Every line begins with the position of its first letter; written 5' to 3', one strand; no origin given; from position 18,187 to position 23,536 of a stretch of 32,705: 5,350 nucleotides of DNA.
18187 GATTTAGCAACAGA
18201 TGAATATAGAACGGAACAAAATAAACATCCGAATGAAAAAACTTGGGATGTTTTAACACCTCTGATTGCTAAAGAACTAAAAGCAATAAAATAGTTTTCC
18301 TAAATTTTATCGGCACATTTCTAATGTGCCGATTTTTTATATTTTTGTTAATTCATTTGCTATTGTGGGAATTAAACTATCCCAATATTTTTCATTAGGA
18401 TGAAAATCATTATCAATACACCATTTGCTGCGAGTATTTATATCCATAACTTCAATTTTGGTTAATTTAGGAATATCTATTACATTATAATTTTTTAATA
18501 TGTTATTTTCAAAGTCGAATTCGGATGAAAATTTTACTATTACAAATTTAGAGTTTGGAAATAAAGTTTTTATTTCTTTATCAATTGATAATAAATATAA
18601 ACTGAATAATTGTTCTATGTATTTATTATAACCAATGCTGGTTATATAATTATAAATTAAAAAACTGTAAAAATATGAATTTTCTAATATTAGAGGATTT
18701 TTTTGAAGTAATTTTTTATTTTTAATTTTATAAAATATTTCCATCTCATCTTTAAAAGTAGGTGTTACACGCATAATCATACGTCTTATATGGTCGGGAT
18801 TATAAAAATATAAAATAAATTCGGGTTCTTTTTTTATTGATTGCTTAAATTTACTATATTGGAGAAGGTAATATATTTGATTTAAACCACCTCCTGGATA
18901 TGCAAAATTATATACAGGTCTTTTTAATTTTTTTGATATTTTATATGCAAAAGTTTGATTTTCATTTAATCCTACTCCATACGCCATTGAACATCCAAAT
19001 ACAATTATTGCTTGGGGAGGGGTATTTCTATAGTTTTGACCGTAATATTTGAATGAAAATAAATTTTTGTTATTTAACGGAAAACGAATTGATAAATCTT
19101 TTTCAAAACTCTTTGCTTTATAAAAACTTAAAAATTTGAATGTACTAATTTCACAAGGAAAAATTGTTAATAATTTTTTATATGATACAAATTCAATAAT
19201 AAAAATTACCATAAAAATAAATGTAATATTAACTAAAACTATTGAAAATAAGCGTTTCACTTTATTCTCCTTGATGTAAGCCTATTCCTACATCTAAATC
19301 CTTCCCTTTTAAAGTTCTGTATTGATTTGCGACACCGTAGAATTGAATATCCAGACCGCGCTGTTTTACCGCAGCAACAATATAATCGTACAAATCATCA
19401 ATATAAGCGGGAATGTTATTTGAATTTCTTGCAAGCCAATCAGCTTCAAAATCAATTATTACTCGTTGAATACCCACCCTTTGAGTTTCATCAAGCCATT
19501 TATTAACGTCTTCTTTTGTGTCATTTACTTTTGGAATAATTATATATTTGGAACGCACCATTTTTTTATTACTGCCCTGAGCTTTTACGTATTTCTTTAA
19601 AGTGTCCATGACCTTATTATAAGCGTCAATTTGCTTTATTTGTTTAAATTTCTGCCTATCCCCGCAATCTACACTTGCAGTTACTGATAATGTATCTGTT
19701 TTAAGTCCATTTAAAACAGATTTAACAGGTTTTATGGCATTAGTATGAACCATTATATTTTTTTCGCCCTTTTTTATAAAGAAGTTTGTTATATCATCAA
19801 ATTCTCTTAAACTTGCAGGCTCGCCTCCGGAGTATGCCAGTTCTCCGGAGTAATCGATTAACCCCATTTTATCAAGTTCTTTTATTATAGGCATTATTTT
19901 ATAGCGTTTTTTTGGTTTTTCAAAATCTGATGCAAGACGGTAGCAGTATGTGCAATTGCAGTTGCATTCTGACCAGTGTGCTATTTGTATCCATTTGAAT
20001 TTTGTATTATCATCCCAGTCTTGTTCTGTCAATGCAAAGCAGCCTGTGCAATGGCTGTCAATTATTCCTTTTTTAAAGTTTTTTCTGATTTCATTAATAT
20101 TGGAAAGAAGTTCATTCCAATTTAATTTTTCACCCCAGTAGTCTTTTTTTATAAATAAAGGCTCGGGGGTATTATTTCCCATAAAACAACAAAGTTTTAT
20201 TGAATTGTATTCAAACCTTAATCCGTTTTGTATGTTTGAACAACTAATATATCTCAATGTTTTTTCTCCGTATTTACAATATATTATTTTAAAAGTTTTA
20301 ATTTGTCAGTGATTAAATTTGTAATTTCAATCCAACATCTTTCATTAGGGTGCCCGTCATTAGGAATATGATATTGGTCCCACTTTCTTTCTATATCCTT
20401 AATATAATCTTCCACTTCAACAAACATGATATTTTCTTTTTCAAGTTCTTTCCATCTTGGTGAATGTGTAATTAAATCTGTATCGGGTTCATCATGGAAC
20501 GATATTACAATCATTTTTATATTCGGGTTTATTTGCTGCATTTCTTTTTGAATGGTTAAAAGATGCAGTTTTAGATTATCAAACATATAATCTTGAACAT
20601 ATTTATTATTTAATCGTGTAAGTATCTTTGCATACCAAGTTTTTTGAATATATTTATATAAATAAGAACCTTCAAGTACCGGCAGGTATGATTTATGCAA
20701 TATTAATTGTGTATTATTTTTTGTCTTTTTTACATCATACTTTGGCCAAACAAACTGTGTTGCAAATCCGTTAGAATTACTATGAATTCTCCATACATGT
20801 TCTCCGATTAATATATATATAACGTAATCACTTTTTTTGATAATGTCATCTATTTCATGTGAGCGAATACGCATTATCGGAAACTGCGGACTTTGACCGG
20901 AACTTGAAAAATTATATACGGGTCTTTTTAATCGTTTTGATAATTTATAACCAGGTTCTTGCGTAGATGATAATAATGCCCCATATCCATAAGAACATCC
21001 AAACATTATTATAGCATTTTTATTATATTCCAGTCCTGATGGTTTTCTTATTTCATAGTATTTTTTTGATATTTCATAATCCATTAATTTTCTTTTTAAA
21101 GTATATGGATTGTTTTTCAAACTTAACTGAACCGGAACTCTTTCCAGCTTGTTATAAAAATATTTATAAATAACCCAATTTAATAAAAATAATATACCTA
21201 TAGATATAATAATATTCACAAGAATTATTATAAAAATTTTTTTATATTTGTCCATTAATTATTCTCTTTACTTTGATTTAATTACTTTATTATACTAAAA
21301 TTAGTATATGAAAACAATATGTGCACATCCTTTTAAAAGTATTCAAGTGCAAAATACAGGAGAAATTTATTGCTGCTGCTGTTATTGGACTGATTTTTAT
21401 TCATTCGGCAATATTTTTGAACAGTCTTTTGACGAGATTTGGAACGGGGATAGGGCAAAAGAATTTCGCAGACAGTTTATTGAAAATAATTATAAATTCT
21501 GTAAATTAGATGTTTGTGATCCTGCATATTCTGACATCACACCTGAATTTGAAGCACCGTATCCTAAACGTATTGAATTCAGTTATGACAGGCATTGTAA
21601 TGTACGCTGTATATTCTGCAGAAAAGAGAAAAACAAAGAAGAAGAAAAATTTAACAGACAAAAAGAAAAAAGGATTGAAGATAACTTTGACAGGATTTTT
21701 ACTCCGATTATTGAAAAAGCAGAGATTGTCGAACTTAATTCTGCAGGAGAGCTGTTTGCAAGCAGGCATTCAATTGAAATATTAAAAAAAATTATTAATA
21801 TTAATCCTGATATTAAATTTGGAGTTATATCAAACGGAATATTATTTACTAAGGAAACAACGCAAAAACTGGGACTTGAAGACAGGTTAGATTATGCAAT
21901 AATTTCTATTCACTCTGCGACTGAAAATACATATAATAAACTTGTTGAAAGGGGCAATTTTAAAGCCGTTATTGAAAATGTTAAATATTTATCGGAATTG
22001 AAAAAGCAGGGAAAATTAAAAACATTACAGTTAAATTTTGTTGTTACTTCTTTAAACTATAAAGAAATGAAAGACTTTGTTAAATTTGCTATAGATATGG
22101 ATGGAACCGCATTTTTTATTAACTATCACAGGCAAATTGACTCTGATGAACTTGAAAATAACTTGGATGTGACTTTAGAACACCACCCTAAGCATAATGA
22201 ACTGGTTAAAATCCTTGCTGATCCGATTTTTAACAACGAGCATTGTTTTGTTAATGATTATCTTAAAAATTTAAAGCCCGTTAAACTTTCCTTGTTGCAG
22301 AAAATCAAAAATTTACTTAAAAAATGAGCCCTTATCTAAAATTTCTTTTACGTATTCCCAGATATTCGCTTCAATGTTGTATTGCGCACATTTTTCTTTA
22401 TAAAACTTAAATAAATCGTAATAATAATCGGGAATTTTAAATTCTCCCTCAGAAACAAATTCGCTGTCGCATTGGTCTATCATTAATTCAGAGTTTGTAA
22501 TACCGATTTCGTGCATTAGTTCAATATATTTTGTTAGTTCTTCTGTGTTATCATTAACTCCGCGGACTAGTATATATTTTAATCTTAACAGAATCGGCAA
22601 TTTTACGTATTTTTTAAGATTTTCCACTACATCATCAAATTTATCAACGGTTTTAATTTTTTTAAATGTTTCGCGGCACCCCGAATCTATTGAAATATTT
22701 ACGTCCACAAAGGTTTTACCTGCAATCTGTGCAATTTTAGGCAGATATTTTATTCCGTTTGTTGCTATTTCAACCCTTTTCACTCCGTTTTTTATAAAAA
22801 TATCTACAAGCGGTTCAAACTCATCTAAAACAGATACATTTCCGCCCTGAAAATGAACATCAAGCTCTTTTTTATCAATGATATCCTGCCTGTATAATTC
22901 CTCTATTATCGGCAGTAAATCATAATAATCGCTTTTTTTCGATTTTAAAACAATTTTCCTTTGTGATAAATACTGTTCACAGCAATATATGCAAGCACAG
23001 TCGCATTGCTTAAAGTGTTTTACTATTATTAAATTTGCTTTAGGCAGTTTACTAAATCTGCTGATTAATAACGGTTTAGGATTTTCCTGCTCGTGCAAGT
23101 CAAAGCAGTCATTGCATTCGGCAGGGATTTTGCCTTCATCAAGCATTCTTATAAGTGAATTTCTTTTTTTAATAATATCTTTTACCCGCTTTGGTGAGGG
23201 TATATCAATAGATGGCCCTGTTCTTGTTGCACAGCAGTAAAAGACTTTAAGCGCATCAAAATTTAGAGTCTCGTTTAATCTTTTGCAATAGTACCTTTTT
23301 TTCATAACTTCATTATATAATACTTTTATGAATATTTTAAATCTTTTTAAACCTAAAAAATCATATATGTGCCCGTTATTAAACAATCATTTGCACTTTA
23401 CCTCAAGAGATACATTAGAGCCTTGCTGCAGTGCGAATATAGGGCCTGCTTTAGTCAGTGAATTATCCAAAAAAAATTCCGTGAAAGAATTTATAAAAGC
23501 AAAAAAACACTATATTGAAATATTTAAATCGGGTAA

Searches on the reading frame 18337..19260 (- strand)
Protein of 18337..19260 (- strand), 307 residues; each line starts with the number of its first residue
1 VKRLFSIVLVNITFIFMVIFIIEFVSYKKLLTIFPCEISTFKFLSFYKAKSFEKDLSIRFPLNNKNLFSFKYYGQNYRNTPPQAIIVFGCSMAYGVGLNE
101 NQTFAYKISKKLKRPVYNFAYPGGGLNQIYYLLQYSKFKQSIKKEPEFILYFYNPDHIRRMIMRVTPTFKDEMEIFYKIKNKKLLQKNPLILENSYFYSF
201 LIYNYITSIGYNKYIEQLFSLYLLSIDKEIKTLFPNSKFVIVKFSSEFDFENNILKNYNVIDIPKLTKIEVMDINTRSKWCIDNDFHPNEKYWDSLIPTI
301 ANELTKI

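Call 4: search_protein_families(library=pfam, proteins=[window:18337-19260:-], max_evalue=0.1)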
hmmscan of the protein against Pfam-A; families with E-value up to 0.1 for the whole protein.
window:18337-19260:- (307 aa): 0 families

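Call 5: search_protein_families(library=ncbifam, proteins=[window:18337-19260:-], max_evalue=0.1)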
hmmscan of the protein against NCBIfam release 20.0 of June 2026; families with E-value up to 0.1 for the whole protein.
window:18337-19260:- (307 aa): 1 family
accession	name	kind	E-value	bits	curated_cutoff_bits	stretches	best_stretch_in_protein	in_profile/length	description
NF047474.1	GDSL_LA_2486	hypoth_equivalog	0.00012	21.4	300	1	75-158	79-165/326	LA_2486 family SGNH/GDSL-type esterase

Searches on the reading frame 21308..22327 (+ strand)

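Call 4: search_protein_families(library=pfam, proteins=[window:21308-22327:+], max_evalue=0.1)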
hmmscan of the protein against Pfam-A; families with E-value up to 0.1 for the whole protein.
window:21308-22327:+ (339 aa): 3 families
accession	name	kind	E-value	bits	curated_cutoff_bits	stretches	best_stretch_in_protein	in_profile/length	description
PF13186.11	SPASM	-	5.1e-13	49.5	21.5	1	5-66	1-64/67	Iron-sulfur cluster-binding domain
PF04055.27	Radical_SAM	-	6.9e-12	46.3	29.5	1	95-261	5-166/166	Radical SAM superfamily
PF00248.27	Aldo_ket_red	-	0.092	12.2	24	0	182-243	92-139/291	Aldo/keto reductase family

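Call 5: search_protein_families(library=ncbifam, proteins=[window:21308-22327:+], max_evalue=0.1)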
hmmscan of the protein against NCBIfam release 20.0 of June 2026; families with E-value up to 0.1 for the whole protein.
window:21308-22327:+ (339 aa): 35 families (the best 25 are shown)
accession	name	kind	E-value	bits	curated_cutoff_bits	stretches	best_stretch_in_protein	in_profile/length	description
TIGR04311.1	rSAM_Geo_metal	subfamily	5.7e-21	75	400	2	85-274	1-186/423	radical SAM/SPASM family putative metalloenzyme maturase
NF033640.1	N_Twi_rSAM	subfamily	7.5e-16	58.2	170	2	2-62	2-62/398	twitch domain-containing radical SAM protein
TIGR04317.1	W_rSAM_matur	equivalog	1.6e-15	57.1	380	2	93-267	10-177/349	tungsten cofactor oxidoreductase radical SAM maturase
NF038283.1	viperin_w_prok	equivalog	2.1e-14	53.4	180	1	90-257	5-174/281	viperin family antiviral radical SAM protein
TIGR04250.1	SCM_rSAM_ScmE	equivalog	7.5e-14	51.4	400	1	86-263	2-167/358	SynChlorMet cassette radical SAM/SPASM protein ScmE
TIGR02668.1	moaA_archaeal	equivalog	9.6e-14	51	325.25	1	92-281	15-194/303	GTP 3',8-cyclase MoaA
NF001199.0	PRK00164.2-1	equivalog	2.8e-13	49.7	231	1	92-293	17-207/308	GTP 3',8-cyclase MoaA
TIGR02666.1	moaA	equivalog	8.6e-12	44.7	284.05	1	94-281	17-200/336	GTP 3',8-cyclase MoaA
TIGR04321.1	spiroSPASM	subfamily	9.6e-12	44.3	250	2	86-264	230-408/510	spiro-SPASM protein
TIGR03962.1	mycofact_rSAM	equivalog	2.2e-11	43.5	265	1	82-265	9-177/339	mycofactocin radical SAM maturase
TIGR03977.1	rSAM_pair_HxsC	equivalog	4.2e-11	42.3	267.9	1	96-262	34-191/292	His-Xaa-Ser system radical SAM maturase HxsC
TIGR04545.1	rSAM_ahbD_hemeb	equivalog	1.5e-10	41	500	1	94-272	7-173/339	heme b synthase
TIGR04347.1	pseudo_SAM_Halo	equivalog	2.1e-09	37.1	525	1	94-305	45-240/390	TIGR04347 family pseudo-SAM/SPASM protein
NF012164.0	AlbA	equivalog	3e-09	35.8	850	2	82-274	108-288/442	subtilosin maturase AlbA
TIGR04054.1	rSAM_NirJ1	equivalog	5.5e-09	35.1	650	1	91-261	40-197/387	putative heme d1 biosynthesis radical SAM protein NirJ1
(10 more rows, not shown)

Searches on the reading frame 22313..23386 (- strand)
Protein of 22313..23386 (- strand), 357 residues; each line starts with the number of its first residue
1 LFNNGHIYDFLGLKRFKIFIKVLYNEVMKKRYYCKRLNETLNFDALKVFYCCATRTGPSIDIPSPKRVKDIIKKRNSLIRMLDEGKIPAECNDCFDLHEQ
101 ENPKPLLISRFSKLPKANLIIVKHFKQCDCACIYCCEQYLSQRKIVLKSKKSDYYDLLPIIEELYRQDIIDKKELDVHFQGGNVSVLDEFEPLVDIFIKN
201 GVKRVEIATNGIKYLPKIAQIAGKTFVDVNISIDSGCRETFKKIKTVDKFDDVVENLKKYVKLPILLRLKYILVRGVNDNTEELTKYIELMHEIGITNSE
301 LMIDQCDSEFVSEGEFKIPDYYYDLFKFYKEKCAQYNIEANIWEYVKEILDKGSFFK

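Call 15: search_protein_families(library=pfam, proteins=[window:22313-23386:-], max_evalue=1)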
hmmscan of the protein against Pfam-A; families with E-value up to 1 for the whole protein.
window:22313-23386:- (357 aa): 2 families
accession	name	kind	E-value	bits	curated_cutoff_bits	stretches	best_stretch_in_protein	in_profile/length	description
PF04055.27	Radical_SAM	-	5e-12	46.7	29.5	1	123-287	2-165/166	Radical SAM superfamily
PF19238.5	Radical_SAM_2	-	0.016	15.3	26.7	1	219-292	70-142/151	Radical SAM-like domain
